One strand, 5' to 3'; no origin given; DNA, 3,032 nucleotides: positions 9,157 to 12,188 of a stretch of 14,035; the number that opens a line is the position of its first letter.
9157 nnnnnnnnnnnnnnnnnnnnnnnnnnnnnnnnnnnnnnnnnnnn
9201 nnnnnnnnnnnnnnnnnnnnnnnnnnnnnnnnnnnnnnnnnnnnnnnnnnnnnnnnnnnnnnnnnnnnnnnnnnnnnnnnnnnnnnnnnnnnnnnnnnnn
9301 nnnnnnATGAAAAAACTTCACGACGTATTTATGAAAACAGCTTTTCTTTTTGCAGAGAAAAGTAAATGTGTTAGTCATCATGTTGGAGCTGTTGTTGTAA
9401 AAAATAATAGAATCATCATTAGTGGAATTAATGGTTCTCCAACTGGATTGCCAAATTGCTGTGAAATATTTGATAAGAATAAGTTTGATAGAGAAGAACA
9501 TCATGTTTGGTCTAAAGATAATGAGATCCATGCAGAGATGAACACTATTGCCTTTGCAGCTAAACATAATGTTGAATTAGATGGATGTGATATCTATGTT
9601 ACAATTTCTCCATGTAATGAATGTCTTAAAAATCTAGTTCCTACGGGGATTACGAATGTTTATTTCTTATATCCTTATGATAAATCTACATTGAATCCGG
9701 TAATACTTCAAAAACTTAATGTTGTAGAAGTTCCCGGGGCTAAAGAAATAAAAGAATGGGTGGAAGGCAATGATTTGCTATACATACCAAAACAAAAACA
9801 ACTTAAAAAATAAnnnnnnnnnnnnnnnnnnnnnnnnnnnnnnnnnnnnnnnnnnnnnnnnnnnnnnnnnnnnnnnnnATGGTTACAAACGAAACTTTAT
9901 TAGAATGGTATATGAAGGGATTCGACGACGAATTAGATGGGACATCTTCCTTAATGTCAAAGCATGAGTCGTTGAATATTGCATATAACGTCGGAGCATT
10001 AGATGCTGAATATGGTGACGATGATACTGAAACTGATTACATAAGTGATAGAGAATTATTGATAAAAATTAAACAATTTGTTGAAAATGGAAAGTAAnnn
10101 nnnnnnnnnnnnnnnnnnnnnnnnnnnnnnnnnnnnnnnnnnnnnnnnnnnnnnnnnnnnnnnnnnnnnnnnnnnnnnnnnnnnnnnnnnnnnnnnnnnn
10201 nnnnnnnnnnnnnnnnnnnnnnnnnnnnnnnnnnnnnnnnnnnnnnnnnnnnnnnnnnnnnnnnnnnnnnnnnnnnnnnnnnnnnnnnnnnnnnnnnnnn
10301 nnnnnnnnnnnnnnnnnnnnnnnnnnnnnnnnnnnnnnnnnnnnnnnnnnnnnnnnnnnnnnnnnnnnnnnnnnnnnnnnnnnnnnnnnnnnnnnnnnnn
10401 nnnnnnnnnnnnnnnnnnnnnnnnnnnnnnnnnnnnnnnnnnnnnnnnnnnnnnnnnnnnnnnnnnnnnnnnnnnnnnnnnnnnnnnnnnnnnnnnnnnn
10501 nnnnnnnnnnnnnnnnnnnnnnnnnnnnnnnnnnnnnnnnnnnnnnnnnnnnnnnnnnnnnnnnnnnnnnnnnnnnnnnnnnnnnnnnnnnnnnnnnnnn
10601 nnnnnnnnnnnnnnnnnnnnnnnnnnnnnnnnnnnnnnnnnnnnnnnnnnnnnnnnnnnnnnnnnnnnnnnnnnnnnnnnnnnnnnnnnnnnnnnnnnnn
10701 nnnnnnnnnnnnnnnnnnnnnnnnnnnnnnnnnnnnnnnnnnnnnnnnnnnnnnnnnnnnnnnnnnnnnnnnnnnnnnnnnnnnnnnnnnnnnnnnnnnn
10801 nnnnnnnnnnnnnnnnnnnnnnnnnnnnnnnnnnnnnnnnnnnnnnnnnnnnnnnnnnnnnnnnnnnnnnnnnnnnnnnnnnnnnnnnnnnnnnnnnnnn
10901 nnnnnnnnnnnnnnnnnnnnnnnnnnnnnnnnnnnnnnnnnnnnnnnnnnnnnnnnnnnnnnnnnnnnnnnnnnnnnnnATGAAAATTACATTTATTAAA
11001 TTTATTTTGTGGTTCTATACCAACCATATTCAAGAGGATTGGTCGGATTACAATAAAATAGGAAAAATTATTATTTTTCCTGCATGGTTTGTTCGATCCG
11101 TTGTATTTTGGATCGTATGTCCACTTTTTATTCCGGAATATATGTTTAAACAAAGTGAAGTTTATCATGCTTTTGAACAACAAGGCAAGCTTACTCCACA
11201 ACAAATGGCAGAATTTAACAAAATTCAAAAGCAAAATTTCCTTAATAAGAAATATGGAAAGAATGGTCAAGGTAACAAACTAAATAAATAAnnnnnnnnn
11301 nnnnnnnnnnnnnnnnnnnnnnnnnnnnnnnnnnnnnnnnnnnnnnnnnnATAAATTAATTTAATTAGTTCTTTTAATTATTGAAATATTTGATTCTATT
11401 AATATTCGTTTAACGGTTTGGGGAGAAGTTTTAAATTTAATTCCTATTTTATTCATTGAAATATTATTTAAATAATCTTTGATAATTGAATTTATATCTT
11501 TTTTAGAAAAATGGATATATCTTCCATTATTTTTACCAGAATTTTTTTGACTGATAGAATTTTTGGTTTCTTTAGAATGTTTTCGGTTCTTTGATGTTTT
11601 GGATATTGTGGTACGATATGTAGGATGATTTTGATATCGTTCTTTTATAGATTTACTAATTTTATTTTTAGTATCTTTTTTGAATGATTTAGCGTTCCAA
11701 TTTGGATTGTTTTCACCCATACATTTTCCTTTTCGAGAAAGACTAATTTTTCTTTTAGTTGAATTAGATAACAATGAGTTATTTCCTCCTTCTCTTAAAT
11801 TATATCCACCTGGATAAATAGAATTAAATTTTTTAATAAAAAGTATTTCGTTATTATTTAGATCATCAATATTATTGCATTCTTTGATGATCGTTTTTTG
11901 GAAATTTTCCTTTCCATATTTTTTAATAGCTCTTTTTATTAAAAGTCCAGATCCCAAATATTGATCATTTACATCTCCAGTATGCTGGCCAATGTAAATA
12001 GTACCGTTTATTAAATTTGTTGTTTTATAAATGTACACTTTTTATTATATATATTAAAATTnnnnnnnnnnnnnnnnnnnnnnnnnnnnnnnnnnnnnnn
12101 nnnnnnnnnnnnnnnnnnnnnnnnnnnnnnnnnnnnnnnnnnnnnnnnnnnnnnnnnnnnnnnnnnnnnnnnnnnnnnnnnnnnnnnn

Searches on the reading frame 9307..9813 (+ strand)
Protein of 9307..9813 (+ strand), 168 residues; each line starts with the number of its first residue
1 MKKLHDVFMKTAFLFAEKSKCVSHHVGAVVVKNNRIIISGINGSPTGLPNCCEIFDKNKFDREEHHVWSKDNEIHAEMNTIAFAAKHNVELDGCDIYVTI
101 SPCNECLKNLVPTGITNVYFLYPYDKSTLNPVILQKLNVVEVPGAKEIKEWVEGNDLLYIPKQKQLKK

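Call 3: search_protein_families(library=pfam, proteins=[window:9307-9813:+], max_evalue=0.01)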
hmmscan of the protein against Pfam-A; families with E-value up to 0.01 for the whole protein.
window:9307-9813:+ (168 aa): 6 families
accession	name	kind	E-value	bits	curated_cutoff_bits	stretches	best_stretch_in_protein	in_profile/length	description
PF00383.29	dCMP_cyt_deam_1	-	1.8e-23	82.8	25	1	5-121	4-101/102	Cytidine and deoxycytidylate deaminase zinc-binding region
PF14437.12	MafB19-deam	-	1.3e-16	61.2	27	1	6-147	5-126/142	MafB19-like deaminase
PF18750.7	SNAD4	-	5.3e-05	23.7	27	1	51-111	9-72/130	Secreted Novel AID/APOBEC-like Deaminase 4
PF08210.17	APOBEC_N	-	0.0018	18.7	25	1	65-111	37-86/170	APOBEC-like N-terminal domain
PF18778.7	NAD1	-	0.0042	17.7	27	1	51-111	27-91/175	Novel AID APOBEC clade 1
PF18772.7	APOBEC2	-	0.0087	16.5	26.8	0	65-111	41-90/175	APOBEC2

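Call 4: search_protein_families(library=ncbifam, proteins=[window:9307-9813:+], max_evalue=0.01)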
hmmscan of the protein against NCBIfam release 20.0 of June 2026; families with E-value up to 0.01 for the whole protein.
window:9307-9813:+ (168 aa): 4 families
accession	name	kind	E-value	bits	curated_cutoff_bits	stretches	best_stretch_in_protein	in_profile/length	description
TIGR02571.1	ComEB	equivalog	2.8e-24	85.8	219.45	1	5-138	6-132/151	ComE operon protein 2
NF041025.1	antiphage_deaminase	equivalog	1.5e-23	83.4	400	2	74-138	338-403/437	anti-phage dCTP deaminase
NF008113.2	PRK10860.1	equivalog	8e-06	25.8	150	0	5-43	7-46/165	tRNA adenosine(34) deaminase TadA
TIGR00326.1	eubact_ribD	equivalog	0.00013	21.3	156.35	1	70-106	39-78/343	bifunctional diaminohydroxyphosphoribosylaminopyrimidine deaminase/5-amino-6-(5-phosphoribosylamino)uracil reductase RibD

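Call 6: search_protein_families(library=phrogs, proteins=[window:9307-9813:+], max_evalue=0.001)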
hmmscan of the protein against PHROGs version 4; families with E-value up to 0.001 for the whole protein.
window:9307-9813:+ (168 aa): 8 families
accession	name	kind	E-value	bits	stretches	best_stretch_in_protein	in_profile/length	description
phrog_174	-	DNA, RNA and nucleotide metabolism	3.7e-48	166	1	1-127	113-230/384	dCMP deaminase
phrog_2369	-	DNA, RNA and nucleotide metabolism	2.6e-16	61.3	1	3-126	4-129/195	dCMP deaminase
phrog_20648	-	DNA, RNA and nucleotide metabolism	6.6e-14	52.8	1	4-124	6-121/311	dCMP deaminase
phrog_9198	-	unknown function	3.5e-11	43.5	1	72-128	384-441/531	-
phrog_8118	-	unknown function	1.9e-08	34.4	1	57-127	461-532/577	-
phrog_18355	-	DNA, RNA and nucleotide metabolism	2.9e-06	28.3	1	73-120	2-47/52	deoxycytidinylate deaminase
phrog_20806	-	DNA, RNA and nucleotide metabolism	0.0006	21.1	0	74-118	17-59/97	deoxycytidinylate deaminase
phrog_22830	-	unknown function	0.00098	19.6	0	55-130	195-274/289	-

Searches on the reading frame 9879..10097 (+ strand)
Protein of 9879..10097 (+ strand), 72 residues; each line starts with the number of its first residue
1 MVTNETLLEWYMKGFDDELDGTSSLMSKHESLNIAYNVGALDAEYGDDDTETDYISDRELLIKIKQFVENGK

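Call 3: search_protein_families(library=pfam, proteins=[window:9879-10097:+], max_evalue=0.01)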
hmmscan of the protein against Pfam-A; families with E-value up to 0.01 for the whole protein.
window:9879-10097:+ (72 aa): 0 families

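Call 6: search_protein_families(library=phrogs, proteins=[window:9879-10097:+], max_evalue=0.001)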
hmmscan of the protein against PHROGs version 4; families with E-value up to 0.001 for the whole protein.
window:9879-10097:+ (72 aa): 0 families

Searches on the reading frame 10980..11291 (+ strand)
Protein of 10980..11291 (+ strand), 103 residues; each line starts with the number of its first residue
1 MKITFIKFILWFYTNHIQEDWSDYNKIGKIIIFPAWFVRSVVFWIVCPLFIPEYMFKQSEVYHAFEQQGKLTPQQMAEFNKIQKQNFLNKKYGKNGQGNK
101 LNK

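Call 3: search_protein_families(library=pfam, proteins=[window:10980-11291:+], max_evalue=0.01)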
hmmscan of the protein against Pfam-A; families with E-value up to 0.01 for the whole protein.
window:10980-11291:+ (103 aa): 0 families

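Call 4: search_protein_families(library=ncbifam, proteins=[window:10980-11291:+], max_evalue=0.01)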
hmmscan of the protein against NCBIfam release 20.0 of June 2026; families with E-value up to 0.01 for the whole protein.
window:10980-11291:+ (103 aa): 0 families

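Call 6: search_protein_families(library=phrogs, proteins=[window:10980-11291:+], max_evalue=0.001)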
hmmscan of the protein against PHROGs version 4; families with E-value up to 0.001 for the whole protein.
window:10980-11291:+ (103 aa): 0 families

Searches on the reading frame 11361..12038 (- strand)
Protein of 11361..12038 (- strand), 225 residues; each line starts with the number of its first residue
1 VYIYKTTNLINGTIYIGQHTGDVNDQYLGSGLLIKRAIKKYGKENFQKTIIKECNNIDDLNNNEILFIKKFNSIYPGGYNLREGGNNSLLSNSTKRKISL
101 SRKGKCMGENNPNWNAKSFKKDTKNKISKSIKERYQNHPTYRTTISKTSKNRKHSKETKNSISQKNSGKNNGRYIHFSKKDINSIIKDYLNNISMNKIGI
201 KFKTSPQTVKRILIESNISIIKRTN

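Call 3: search_protein_families(library=pfam, proteins=[window:11361-12038:-], max_evalue=0.01)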
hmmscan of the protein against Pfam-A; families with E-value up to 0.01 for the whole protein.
window:11361-12038:- (225 aa): 3 families
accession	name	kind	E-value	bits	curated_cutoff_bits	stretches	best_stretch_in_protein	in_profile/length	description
PF07460.16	NUMOD3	-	0.00016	22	20.4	0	151-171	1-21/37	NUMOD3 motif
PF02796.21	HTH_7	-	0.0036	17.8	23.8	1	178-213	7-42/45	Helix-turn-helix domain of resolvase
PF01541.30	GIY-YIG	-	0.0047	17.6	22.6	1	1-77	2-75/78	GIY-YIG catalytic domain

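Call 4: search_protein_families(library=ncbifam, proteins=[window:11361-12038:-], max_evalue=0.01)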
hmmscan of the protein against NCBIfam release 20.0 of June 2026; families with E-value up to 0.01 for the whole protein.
window:11361-12038:- (225 aa): 1 family
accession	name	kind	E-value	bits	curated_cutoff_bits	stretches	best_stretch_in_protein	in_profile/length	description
TIGR01453.1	grpIintron_endo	subfamily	9.7e-16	58.4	56.05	1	3-217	4-195/215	group I intron endonuclease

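Call 6: search_protein_families(library=phrogs, proteins=[window:11361-12038:-], max_evalue=0.001)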
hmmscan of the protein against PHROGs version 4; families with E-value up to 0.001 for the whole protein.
window:11361-12038:- (225 aa): 6 families
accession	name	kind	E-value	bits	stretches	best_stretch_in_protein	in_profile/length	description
phrog_314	-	DNA, RNA and nucleotide metabolism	5.5e-33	115.7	1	2-210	180-395/574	homing endonuclease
phrog_7168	-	DNA, RNA and nucleotide metabolism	3.3e-19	70.4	1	2-203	3-202/284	homing endonuclease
phrog_15209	-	DNA, RNA and nucleotide metabolism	1e-08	35.1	1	28-145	1-111/497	endonuclease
phrog_19446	-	DNA, RNA and nucleotide metabolism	1.6e-07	32.1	1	2-165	3-155/254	homing endonuclease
phrog_5123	-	DNA, RNA and nucleotide metabolism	5.9e-07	30.5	1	1-120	2-129/152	homing endonuclease with GIY-YIG motif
phrog_447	-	other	6.8e-05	23.8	1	2-71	28-113/148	NAD synthetase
